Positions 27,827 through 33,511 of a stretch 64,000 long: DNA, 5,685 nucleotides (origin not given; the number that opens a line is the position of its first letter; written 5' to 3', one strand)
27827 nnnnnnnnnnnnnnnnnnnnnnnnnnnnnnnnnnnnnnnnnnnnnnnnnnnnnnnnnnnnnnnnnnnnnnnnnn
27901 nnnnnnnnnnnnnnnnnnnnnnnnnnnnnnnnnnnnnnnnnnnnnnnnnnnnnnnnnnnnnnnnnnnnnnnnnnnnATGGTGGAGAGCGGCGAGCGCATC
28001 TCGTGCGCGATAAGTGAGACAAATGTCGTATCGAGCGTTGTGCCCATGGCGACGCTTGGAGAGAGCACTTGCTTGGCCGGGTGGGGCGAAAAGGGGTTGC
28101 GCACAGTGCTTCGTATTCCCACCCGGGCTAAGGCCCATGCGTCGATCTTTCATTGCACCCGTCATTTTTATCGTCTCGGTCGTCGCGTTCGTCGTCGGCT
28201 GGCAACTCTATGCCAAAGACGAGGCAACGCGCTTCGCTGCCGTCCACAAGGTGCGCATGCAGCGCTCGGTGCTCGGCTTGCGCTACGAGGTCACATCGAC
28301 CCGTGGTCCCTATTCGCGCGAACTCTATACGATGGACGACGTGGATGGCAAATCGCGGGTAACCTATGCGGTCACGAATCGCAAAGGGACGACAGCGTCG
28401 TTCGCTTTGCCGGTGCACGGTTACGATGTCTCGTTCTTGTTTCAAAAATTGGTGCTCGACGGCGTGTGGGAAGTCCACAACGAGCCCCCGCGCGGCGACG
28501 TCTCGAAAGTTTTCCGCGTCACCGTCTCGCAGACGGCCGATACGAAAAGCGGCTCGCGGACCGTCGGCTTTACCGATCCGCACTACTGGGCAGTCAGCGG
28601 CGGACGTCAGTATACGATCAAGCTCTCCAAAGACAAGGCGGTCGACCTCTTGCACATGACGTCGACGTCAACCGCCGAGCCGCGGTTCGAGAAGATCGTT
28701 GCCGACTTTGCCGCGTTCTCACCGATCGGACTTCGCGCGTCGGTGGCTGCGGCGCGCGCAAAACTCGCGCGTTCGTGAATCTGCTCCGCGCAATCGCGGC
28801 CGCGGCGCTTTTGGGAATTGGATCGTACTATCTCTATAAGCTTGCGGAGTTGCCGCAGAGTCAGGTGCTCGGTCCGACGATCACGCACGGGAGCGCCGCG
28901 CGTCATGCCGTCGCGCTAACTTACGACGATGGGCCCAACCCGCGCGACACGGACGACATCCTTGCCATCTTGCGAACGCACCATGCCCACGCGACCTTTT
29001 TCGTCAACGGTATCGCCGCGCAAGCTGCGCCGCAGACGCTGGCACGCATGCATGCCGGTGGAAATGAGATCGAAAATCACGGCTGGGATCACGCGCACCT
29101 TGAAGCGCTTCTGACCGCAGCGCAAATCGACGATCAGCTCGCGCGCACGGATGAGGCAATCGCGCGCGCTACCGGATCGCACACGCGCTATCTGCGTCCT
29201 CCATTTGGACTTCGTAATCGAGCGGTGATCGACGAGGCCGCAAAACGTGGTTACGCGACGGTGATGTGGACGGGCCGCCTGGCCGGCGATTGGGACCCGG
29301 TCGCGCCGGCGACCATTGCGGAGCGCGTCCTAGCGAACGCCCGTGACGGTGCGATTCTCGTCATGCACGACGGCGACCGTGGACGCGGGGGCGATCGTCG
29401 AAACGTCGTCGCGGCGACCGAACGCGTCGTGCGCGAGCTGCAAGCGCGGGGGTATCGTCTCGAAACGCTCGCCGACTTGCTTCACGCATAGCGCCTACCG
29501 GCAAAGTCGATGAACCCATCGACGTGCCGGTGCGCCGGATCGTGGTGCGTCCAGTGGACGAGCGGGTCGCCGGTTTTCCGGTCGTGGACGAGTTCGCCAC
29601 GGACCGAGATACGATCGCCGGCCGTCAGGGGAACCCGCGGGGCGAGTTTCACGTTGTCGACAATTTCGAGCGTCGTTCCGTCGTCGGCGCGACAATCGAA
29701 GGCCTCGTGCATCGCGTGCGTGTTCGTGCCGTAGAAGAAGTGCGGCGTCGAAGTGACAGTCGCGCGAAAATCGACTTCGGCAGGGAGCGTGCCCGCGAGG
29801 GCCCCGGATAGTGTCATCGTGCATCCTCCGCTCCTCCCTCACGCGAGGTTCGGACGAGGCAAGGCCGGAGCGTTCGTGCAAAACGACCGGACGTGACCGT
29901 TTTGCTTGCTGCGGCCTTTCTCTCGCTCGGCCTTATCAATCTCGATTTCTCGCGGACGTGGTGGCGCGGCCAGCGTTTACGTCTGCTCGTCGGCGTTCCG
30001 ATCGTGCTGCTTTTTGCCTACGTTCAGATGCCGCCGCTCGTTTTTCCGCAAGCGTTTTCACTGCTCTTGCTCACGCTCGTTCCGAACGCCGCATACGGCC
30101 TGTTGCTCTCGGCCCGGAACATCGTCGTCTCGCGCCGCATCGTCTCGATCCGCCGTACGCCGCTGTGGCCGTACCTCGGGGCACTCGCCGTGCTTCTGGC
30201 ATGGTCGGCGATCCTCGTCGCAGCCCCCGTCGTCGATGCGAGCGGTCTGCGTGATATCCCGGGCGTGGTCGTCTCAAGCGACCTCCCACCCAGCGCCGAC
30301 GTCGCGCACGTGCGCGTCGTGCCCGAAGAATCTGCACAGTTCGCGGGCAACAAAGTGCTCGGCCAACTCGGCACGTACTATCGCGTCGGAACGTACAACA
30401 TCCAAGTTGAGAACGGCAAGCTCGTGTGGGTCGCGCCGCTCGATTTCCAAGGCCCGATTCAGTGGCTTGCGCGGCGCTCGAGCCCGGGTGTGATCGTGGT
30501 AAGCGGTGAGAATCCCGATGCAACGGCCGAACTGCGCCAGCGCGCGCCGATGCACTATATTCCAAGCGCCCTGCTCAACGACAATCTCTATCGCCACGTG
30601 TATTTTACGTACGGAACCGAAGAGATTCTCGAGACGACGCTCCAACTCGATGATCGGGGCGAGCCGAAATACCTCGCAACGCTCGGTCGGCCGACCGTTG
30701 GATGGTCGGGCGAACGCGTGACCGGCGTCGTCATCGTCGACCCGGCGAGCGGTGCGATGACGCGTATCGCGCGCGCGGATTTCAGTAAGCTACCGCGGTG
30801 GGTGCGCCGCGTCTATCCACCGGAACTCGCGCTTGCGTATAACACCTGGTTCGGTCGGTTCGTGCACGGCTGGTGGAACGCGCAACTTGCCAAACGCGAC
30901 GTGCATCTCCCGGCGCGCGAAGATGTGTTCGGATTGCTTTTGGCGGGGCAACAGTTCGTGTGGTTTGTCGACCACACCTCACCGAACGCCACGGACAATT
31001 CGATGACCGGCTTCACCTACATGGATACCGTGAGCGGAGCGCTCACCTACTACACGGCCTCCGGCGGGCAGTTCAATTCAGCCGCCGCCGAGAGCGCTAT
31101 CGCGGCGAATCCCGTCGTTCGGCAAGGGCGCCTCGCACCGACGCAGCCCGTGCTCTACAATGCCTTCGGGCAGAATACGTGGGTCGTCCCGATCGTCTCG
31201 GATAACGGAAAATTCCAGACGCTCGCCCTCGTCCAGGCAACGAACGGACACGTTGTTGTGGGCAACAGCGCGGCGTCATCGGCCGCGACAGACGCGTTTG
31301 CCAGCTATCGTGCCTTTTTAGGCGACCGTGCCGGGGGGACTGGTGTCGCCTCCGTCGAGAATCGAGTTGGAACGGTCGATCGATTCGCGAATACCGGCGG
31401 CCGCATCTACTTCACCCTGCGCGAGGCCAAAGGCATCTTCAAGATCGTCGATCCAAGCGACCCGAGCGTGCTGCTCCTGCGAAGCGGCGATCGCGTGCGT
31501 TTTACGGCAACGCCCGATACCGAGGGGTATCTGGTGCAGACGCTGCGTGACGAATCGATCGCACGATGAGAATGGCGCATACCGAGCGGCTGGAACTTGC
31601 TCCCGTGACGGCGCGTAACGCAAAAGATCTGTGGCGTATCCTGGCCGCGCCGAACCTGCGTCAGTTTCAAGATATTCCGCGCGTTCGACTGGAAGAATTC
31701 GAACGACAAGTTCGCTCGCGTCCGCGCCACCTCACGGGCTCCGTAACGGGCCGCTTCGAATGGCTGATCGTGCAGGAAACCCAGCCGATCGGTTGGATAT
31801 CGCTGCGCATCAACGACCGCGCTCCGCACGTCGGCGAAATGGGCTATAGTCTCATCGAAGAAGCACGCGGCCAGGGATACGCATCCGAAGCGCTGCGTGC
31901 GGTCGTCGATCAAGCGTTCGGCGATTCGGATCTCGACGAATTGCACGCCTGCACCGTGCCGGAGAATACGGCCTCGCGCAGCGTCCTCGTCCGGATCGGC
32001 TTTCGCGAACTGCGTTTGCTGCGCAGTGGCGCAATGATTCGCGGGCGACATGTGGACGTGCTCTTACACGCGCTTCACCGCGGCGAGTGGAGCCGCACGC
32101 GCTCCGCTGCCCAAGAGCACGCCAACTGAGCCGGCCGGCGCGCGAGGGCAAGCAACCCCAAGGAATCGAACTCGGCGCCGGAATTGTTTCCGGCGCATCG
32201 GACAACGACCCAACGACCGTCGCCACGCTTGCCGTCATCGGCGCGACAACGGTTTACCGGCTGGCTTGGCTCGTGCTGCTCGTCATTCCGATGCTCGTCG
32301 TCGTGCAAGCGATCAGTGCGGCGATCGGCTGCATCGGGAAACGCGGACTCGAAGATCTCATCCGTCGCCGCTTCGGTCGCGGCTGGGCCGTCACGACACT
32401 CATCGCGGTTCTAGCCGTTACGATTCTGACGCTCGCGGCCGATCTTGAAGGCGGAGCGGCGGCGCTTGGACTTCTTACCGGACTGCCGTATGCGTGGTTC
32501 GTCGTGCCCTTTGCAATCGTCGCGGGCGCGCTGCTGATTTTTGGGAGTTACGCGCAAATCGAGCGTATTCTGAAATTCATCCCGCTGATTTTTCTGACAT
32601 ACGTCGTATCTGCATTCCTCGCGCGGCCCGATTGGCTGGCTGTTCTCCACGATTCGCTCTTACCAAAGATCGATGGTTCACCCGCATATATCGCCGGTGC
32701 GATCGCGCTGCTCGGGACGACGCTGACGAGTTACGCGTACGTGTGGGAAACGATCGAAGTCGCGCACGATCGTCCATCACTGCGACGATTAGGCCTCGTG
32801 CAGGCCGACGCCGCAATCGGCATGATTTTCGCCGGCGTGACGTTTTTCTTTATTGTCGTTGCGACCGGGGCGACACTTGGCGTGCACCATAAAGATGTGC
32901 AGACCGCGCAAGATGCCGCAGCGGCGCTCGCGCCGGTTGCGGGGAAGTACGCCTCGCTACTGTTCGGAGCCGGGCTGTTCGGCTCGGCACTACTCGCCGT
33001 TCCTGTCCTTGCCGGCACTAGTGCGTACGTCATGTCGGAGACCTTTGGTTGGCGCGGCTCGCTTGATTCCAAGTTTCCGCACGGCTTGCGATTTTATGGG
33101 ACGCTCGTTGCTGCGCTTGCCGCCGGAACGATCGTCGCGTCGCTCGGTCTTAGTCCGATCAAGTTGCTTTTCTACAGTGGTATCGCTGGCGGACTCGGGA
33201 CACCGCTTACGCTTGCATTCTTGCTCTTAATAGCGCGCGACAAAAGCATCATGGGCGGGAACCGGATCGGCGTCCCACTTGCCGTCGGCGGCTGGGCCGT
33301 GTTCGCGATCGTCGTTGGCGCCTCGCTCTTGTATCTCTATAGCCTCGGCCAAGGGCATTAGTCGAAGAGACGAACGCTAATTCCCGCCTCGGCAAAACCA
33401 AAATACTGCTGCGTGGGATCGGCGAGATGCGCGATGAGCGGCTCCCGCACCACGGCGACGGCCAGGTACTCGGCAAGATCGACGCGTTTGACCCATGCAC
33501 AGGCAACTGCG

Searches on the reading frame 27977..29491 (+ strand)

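Call 40: search_protein_families(library=pfam, proteins=[window:27977-29491:+], max_evalue=0.001)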
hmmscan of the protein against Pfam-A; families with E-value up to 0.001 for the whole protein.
window:27977-29491:+ (504 aa): 1 family
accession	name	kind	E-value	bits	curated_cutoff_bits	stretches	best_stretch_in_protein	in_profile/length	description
PF01522.26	Polysacc_deac_1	-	4.5e-33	114.3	23.1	1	307-428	4-123/124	Polysaccharide deacetylase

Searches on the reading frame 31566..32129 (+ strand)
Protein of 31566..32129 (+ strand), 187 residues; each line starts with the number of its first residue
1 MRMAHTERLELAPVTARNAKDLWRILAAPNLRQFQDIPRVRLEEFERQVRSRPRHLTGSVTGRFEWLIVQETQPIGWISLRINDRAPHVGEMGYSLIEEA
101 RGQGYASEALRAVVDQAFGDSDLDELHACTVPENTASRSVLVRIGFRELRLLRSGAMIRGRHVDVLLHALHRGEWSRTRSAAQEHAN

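Call 40: search_protein_families(library=pfam, proteins=[window:31566-32129:+], max_evalue=0.001)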
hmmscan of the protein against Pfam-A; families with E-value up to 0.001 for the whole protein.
window:31566-32129:+ (187 aa): 4 families
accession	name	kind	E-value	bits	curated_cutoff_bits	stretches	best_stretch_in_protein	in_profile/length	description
PF13302.13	Acetyltransf_3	-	2.7e-26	93.3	25.4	1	8-147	1-138/138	Acetyltransferase (GNAT) domain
PF00583.31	Acetyltransf_1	-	2.4e-12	47.6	20.7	1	61-146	31-116/116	Acetyltransferase (GNAT) family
PF13420.13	Acetyltransf_4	-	0.00019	22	24.3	1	21-166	11-154/155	Acetyltransferase (GNAT) domain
PF08445.16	FR47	-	0.00035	20.9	22.1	1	90-149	22-80/86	FR47-like protein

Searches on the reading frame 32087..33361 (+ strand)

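Call 40: search_protein_families(library=pfam, proteins=[window:32087-33361:+], max_evalue=0.001)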
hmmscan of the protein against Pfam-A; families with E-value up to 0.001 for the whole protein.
window:32087-33361:+ (424 aa): 1 family
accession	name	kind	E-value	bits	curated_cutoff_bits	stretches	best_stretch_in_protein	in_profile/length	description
PF01566.24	Nramp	-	5.3e-68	230.1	29.8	1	45-394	1-355/357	Natural resistance-associated macrophage protein-like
